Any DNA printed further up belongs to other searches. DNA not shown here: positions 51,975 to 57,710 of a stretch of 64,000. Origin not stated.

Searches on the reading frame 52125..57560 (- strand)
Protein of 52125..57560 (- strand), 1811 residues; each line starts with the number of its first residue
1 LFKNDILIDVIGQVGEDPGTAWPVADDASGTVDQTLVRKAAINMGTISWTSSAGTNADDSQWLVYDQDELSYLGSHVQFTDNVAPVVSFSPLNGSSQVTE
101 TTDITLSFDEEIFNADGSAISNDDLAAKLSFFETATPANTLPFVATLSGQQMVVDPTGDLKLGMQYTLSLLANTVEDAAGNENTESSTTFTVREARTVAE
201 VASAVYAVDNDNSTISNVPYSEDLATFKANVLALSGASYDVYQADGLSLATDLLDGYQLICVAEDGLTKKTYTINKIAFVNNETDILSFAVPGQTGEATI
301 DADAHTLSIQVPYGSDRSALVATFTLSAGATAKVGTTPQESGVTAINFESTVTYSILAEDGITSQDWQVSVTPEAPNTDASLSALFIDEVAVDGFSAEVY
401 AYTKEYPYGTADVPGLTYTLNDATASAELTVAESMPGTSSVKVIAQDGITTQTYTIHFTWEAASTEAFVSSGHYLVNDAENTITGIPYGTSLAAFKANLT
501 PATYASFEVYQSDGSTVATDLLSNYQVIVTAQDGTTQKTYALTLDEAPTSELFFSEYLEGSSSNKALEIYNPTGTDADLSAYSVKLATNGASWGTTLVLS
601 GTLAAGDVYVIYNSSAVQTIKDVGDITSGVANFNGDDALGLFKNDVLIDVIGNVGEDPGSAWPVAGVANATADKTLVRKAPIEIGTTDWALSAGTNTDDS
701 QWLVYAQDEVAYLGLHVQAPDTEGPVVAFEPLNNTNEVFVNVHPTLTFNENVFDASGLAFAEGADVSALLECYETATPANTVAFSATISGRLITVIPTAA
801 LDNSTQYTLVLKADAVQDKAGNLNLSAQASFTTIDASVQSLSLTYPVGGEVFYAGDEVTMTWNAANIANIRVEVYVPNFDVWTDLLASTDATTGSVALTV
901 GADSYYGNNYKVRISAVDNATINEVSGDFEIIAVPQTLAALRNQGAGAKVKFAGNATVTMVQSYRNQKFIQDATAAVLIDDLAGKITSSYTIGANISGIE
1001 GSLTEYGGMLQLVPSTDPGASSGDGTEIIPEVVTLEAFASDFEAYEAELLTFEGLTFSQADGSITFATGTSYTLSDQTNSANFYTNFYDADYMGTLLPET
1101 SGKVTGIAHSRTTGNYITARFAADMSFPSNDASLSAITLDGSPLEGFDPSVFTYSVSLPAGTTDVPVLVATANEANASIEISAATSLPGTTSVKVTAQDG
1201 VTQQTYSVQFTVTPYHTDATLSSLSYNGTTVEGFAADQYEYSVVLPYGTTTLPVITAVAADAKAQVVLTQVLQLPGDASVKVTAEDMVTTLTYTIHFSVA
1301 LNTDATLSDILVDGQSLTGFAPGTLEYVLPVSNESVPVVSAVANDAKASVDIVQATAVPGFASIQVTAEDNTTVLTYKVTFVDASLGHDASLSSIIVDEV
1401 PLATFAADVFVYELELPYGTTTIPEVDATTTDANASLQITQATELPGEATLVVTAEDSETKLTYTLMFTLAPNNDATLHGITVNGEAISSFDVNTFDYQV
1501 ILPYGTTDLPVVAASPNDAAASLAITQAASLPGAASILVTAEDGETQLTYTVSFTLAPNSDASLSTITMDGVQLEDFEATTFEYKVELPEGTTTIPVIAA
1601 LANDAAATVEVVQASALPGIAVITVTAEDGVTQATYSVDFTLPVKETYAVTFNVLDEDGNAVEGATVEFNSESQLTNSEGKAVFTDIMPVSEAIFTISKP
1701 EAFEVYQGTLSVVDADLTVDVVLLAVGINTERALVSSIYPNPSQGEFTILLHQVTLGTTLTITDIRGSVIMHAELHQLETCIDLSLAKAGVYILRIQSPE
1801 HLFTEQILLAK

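Call 68: search_protein_families(library=pfam, proteins=[window:52125-57560:-], max_evalue=0.00001)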
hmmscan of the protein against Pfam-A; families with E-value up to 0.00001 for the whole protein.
window:52125-57560:- (1811 aa): 6 families
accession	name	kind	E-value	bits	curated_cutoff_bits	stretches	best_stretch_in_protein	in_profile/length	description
PF12733.13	Cadherin-like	-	5.8e-21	75.2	24.2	0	1134-1211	1-87/89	Cadherin-like beta sandwich domain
PF13205.12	Big_5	-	1e-18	68.4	23.6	2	725-833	5-105/105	Bacterial Ig-like domain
PF16410.10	DUF5018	-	8.5e-15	54.9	38.2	0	283-370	133-212/352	Domain of unknown function (DUF5018)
PF00932.25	LTD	-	4.6e-13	49.9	34.3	1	547-652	3-106/109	Lamin Tail Domain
PF18962.6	Por_Secre_tail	-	1.9e-10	41.3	27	1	1738-1806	1-72/75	Secretion system C-terminal sorting domain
PF18942.5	DUF5689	-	4.4e-09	37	28.6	1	966-1124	43-216/217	Family of unknown function (DUF5689)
